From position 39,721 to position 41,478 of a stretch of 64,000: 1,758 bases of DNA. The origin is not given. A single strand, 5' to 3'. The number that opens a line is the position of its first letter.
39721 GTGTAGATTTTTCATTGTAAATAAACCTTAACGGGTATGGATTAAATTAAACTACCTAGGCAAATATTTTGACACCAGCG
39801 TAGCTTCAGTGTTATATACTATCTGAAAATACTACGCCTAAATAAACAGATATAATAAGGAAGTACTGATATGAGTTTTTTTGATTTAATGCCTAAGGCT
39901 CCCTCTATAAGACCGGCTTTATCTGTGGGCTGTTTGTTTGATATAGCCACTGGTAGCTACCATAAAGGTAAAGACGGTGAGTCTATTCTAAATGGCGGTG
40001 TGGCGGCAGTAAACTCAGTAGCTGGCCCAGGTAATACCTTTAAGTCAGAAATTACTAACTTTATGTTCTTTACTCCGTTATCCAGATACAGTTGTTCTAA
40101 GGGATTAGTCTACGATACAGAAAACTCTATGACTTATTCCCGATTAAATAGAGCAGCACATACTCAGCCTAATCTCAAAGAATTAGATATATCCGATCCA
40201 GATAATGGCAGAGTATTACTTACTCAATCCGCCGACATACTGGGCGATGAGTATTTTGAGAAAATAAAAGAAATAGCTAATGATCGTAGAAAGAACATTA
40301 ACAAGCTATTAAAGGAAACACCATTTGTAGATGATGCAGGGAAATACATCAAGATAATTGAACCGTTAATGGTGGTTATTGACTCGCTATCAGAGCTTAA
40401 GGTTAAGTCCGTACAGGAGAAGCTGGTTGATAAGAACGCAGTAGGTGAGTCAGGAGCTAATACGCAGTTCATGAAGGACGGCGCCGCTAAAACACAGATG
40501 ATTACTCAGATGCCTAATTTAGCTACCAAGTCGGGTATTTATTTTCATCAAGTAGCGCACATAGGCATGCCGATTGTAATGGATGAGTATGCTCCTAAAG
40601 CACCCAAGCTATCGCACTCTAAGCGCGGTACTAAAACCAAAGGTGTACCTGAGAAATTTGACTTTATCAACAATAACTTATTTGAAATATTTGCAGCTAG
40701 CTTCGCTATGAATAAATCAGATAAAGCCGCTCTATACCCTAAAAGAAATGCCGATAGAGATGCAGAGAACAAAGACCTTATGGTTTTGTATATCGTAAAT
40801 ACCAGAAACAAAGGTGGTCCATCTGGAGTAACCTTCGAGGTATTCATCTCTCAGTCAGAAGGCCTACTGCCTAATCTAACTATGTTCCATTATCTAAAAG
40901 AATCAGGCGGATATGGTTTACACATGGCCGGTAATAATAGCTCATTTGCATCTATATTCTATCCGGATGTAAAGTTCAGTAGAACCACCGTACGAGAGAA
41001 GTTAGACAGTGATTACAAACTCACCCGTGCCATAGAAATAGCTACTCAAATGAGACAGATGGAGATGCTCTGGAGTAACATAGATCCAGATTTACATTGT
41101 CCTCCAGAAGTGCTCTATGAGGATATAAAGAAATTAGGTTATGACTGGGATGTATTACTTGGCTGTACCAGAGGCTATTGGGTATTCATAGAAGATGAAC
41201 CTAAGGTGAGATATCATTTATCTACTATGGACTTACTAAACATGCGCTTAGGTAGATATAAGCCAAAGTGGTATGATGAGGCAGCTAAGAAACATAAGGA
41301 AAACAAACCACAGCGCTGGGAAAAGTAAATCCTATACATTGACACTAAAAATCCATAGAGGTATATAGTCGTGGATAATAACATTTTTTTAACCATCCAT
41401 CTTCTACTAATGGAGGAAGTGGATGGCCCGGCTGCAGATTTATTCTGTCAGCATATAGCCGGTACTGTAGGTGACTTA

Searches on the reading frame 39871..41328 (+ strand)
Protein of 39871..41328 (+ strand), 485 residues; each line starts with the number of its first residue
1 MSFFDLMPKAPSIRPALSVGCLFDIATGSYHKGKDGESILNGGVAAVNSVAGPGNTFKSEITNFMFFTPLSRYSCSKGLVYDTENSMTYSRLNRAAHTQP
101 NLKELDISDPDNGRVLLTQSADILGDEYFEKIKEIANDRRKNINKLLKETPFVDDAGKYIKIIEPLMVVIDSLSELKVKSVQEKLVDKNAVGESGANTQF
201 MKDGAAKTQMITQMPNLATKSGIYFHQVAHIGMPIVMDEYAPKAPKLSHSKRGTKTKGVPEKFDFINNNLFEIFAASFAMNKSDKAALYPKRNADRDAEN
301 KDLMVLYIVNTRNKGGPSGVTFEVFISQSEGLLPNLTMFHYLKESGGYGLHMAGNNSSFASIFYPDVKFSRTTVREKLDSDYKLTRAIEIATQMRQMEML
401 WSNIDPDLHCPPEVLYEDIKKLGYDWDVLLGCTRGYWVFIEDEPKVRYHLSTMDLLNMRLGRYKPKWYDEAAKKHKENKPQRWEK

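Call 19: search_protein_families(library=phrogs, proteins=[window:39871-41328:+], max_evalue=0.00001)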
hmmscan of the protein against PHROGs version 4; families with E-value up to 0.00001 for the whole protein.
window:39871-41328:+ (485 aa): 1 family
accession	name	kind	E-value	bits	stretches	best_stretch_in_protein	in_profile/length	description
phrog_97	-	other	4e-40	139.4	1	11-462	44-348/506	UvsX-like recombinase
